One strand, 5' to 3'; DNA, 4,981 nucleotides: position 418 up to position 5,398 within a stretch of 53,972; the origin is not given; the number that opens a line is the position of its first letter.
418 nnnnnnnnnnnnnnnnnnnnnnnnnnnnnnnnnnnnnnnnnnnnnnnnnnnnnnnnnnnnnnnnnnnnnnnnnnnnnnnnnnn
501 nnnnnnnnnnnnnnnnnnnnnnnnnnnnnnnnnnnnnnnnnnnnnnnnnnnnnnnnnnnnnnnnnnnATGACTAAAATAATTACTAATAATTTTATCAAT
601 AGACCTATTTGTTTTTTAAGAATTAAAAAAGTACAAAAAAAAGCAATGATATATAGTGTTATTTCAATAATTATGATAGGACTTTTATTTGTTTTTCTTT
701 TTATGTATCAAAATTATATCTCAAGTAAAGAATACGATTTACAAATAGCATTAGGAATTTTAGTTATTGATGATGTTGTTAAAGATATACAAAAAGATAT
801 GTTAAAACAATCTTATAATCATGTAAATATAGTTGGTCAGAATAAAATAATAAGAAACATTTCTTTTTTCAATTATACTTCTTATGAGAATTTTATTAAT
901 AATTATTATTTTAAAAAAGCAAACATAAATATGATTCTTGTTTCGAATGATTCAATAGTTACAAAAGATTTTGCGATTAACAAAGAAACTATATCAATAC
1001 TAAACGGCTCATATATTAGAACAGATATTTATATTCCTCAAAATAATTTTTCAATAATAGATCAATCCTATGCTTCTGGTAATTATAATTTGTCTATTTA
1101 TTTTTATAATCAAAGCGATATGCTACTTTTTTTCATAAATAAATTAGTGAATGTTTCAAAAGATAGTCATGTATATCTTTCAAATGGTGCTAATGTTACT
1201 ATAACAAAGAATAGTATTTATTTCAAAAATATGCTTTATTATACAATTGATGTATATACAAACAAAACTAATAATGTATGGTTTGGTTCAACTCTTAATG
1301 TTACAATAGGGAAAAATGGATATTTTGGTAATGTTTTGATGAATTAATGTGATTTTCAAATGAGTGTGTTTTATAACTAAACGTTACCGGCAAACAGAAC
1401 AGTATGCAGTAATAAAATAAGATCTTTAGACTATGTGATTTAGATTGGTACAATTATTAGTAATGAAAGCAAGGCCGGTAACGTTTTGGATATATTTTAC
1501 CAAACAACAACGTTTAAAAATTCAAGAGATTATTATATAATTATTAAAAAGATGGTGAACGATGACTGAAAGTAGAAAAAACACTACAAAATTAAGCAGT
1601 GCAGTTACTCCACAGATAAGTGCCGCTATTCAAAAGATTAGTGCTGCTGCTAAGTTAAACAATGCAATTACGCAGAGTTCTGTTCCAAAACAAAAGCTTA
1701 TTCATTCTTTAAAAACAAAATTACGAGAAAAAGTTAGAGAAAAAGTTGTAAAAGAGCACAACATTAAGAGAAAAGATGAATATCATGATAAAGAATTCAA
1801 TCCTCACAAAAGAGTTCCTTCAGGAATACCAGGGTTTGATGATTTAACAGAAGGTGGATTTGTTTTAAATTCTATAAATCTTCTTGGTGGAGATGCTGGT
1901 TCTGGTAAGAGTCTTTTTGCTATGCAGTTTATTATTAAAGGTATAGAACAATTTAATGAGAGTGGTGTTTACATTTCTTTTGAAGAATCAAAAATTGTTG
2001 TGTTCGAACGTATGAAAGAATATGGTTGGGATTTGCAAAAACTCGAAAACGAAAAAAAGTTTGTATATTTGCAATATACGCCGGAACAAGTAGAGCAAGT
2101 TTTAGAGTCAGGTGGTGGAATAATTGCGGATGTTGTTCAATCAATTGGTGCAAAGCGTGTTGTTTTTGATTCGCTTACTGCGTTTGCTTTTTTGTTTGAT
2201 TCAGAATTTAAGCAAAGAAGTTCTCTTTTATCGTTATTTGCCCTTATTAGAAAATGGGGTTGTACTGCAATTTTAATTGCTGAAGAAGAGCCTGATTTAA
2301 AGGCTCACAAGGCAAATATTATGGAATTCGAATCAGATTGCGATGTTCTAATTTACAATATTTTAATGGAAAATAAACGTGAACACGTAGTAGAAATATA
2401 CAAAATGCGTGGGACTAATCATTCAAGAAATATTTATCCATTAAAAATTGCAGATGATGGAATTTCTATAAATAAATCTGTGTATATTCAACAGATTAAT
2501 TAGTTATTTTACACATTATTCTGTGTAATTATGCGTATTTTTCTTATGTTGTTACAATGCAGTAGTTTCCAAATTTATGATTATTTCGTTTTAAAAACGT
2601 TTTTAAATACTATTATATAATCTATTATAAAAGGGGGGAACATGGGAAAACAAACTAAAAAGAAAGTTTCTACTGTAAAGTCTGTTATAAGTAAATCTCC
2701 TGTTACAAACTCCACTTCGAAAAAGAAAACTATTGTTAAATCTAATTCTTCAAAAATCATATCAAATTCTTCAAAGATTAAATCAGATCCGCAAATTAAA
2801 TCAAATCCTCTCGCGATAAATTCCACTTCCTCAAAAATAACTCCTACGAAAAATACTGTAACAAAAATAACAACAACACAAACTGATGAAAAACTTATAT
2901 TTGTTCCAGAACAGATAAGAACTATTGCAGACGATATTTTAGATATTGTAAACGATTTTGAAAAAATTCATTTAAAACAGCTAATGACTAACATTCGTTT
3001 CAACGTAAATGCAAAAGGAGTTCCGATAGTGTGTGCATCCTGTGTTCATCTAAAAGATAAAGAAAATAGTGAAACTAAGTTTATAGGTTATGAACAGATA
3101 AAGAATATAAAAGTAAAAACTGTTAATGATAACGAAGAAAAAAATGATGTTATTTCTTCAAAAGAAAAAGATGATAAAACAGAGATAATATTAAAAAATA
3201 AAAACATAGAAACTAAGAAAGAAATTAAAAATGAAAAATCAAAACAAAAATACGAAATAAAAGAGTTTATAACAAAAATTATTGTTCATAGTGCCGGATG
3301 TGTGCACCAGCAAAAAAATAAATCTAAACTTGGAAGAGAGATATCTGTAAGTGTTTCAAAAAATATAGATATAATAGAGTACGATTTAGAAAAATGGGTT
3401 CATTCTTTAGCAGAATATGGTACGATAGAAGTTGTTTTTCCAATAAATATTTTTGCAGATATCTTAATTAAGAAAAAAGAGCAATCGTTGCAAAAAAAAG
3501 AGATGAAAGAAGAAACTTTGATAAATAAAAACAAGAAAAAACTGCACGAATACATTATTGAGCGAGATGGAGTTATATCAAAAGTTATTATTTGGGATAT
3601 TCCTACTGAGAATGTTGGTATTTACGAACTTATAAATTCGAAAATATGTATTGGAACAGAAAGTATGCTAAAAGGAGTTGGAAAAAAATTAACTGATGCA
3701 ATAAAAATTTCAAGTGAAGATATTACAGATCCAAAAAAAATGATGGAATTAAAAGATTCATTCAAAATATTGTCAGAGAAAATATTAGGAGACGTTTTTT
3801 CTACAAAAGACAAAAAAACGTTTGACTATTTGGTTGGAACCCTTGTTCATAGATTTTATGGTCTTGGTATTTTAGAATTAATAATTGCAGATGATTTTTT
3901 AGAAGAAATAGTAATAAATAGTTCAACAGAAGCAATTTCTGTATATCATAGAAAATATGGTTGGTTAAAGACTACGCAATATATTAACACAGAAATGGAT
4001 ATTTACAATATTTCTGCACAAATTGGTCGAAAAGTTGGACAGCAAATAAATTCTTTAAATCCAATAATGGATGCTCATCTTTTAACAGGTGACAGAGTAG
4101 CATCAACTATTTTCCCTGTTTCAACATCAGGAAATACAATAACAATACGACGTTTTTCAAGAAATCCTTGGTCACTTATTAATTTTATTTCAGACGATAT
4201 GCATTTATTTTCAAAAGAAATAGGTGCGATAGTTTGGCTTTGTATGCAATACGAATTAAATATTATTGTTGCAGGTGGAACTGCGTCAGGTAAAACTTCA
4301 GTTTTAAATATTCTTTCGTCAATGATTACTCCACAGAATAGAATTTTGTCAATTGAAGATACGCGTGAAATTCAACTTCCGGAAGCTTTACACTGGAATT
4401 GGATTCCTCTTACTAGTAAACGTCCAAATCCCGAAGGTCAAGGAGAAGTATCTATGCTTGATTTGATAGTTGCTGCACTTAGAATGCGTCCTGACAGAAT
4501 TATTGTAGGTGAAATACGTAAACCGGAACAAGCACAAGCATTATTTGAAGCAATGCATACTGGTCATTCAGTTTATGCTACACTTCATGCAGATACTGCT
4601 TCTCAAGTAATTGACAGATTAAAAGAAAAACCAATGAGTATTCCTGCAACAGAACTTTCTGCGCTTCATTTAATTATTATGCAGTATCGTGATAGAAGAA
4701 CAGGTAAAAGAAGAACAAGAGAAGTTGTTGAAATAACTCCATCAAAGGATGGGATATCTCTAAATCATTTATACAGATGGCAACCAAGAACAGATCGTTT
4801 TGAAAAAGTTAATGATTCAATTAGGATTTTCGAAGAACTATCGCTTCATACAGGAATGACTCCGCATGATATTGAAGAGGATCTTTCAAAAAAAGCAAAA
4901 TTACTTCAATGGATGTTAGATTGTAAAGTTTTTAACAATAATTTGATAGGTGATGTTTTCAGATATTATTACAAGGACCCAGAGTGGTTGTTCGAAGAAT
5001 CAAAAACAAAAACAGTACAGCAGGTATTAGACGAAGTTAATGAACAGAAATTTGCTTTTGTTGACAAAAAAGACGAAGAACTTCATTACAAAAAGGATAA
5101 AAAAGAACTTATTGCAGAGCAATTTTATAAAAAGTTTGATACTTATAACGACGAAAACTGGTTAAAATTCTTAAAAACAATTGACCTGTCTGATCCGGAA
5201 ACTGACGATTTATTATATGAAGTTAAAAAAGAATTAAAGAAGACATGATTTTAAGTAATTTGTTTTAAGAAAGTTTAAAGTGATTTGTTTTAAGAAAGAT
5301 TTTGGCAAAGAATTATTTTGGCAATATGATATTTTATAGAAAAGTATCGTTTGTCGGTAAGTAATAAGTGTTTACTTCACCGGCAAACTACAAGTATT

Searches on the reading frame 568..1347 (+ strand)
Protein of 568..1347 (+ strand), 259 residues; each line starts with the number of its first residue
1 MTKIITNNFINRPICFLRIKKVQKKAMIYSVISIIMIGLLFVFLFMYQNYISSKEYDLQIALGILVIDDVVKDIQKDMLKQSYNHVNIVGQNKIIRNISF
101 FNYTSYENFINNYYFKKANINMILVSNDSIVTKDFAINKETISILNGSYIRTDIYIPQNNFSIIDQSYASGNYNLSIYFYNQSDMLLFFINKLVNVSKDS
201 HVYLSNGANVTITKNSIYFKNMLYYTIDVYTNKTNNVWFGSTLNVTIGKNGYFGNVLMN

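Call 35: search_protein_families(library=pfam, proteins=[window:568-1347:+])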
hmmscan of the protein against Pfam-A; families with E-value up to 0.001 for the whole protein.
window:568-1347:+ (259 aa): 0 families

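Call 64: find_encoding_contigs(protein=window:568-1347:+, flank=10000, max_places=6)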
Protein window:568-1347:+ (259 aa): 2 contigs read that carry it; 2 places shown.
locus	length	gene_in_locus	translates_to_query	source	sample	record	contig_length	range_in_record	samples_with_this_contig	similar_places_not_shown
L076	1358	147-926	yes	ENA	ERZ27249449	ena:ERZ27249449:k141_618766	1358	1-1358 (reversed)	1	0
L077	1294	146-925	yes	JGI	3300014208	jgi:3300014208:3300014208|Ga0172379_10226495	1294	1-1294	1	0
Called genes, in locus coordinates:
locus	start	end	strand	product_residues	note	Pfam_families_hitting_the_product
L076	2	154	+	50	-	?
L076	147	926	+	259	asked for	-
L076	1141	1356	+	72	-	?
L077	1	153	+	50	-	?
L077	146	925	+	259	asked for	-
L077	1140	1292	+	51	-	?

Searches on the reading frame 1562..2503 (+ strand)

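Call 21: search_protein_families(library=ncbifam, proteins=[window:1562-2503:+])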
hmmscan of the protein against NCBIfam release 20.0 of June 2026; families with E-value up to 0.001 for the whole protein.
window:1562-2503:+ (313 aa): 9 families
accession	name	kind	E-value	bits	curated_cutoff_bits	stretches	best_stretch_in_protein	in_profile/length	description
NF006799.0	PRK09302.1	equivalog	4.2e-51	174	408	1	82-303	10-238/515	circadian clock protein KaiC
TIGR03880.1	KaiC_arch_3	hypoth_equivalog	1.6e-40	139.1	249.45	1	88-305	1-219/224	KaiC domain-containing protein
TIGR02655.1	circ_KaiC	equivalog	1.4e-38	132.8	546.25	1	84-303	2-228/484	circadian clock protein KaiC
TIGR03877.1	thermo_KaiC_1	hypoth_equivalog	1e-30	107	307.25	1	83-306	2-235/238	KaiC domain-containing protein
TIGR03881.1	KaiC_arch_4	hypoth_equivalog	4.3e-22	78.9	247.8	1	83-301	1-226/231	KaiC domain-containing protein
NF004723.0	PRK06067.1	subfamily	2.6e-10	40.2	194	1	84-289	15-219/243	flagellar accessory protein FlaH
NF052589.1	ArlH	equivalog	2.2e-09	37.4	215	1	97-285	14-203/229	archaellum protein ArlH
TIGR03878.1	thermo_KaiC_2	hypoth_equivalog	1.4e-07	31.1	232.2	1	99-241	32-174/259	KaiC domain-containing protein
TIGR00416.1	sms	equivalog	1.4e-06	27.4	403.05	1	47-156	39-146/454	DNA repair protein RadA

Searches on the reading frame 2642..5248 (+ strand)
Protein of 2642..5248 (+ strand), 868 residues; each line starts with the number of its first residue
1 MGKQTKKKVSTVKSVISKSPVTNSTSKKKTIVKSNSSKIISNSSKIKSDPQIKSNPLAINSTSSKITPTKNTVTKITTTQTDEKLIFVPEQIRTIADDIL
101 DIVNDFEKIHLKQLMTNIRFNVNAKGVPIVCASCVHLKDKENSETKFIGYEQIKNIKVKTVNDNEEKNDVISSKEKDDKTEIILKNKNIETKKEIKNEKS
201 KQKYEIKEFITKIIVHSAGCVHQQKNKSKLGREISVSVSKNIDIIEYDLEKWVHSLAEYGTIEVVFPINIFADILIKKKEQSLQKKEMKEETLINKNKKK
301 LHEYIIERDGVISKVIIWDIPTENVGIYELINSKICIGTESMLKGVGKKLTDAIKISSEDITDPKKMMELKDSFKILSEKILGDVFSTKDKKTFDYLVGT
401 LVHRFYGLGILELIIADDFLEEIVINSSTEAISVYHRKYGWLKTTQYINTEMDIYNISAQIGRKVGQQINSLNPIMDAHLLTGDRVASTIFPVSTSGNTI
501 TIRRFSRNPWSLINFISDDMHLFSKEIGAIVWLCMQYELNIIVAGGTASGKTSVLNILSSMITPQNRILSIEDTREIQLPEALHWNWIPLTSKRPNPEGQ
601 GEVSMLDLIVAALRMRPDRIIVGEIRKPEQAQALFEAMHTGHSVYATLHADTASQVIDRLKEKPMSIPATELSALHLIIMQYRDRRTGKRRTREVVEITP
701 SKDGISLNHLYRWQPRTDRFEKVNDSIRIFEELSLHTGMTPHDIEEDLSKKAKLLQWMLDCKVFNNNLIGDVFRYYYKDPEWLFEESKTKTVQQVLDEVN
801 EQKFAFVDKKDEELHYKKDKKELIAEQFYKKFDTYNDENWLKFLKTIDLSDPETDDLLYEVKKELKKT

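Call 8: search_protein_families(library=pfam, proteins=[window:2642-5248:+])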
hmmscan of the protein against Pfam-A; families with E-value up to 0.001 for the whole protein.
window:2642-5248:+ (868 aa): 1 family
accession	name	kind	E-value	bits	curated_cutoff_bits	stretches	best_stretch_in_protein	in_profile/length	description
PF00437.27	T2SSE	-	1.6e-36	126.2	24.9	1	491-681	99-275/370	Type II/IV secretion system protein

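Call 23: find_encoding_contigs(protein=window:2642-5248:+, flank=10000, max_places=10)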
Protein window:2642-5248:+ (868 aa): 1 contig read that carries it; 1 place shown.
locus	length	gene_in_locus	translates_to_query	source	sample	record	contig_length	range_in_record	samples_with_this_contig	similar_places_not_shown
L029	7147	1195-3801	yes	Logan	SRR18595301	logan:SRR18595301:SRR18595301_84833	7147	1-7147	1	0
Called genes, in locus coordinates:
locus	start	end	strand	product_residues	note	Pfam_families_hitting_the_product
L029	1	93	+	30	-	?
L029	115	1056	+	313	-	PF06745:ATPase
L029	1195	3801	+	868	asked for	PF00437:T2SSE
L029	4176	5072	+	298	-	PF00482:T2SSF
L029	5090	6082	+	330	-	PF00482:T2SSF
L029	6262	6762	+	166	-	-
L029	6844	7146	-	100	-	?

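Call 57: find_homologous_proteins(query=window:2642-5248:+, max_evalue=1e-60)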
Query window:2642-5248:+ (868 aa): 267 proteins with E <= 1e-60 among 8000 candidates; the best 120 are listed.
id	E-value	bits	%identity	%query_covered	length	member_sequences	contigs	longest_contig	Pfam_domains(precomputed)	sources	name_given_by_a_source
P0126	0.0e+0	1910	100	100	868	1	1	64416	PF00437.27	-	-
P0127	0.0e+0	1163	61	96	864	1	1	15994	PF00437.27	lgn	-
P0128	1.9e-202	693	56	65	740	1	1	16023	PF00437.27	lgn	-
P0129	1.3e-196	673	53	67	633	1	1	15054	PF00437.27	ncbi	ncbi:MAG: type II/IV secretion system ATPase subunit [Candidatus Woesearchaeota archaeon]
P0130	1.6e-187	643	50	68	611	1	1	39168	PF00437.27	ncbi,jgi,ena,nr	ncbi:Flp pilus assembly complex ATPase component TadA [Candidatus Woesearchaeota archaeon]|nr:Flp pi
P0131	2.8e-187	642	50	66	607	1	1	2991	PF00437.27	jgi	-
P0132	1.1e-186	641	50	66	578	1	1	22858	PF00437.27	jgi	jgi:flagellar protein FlaI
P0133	1.1e-186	640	51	65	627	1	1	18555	PF00437.27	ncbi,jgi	-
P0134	1.5e-186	640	59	56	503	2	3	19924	PF00437.27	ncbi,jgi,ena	-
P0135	4.8e-186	638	51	66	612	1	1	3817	PF00437.27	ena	-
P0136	4.9e-186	638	51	66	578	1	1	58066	PF00437.27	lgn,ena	-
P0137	1.5e-185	637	54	61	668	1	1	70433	PF00437.27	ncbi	ncbi:MAG: type II/IV secretion system ATPase subunit [Nanobdellota archaeon]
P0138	1.3e-184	634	51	64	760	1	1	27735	PF00437.27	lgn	-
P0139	2.0e-184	633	48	72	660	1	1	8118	PF00437.27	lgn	-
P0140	2.4e-184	633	52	63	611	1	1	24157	PF00437.27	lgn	-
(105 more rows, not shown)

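Call 58: find_encoding_contigs(protein=P0127, flank=10000, max_places=5)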
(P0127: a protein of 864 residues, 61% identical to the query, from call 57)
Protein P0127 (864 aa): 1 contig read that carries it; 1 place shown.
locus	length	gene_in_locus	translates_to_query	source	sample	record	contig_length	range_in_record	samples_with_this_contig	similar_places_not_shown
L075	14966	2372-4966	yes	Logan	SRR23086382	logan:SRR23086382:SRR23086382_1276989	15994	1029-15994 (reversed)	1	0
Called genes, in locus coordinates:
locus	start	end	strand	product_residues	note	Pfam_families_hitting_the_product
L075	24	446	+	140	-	-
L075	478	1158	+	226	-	-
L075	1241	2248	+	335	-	PF13481:AAA_25 (weak), PF06745:ATPase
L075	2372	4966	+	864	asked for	PF00437:T2SSE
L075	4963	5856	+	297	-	PF00482:T2SSF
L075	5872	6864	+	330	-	PF00482:T2SSF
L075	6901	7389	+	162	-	PF03167:UDG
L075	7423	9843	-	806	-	PF01326:PPDK_N, PF00391:PEP-utilizers, PF02896:PEP-utilizers_C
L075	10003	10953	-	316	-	PF01544:CorA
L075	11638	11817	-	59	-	PF03966:Trm112p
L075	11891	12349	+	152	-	PF22811:Zn_ribbon_NrdR, PF03477:ATP-cone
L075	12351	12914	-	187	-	PF00753:Lactamase_B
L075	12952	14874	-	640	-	PF00270:DEAD, PF04851:ResIII, PF20720:nSTAND3 (weak), PF22527:DEXQc_Suv3 (weak), PF00271:Helicase_C (weak), PF08148:DSHCT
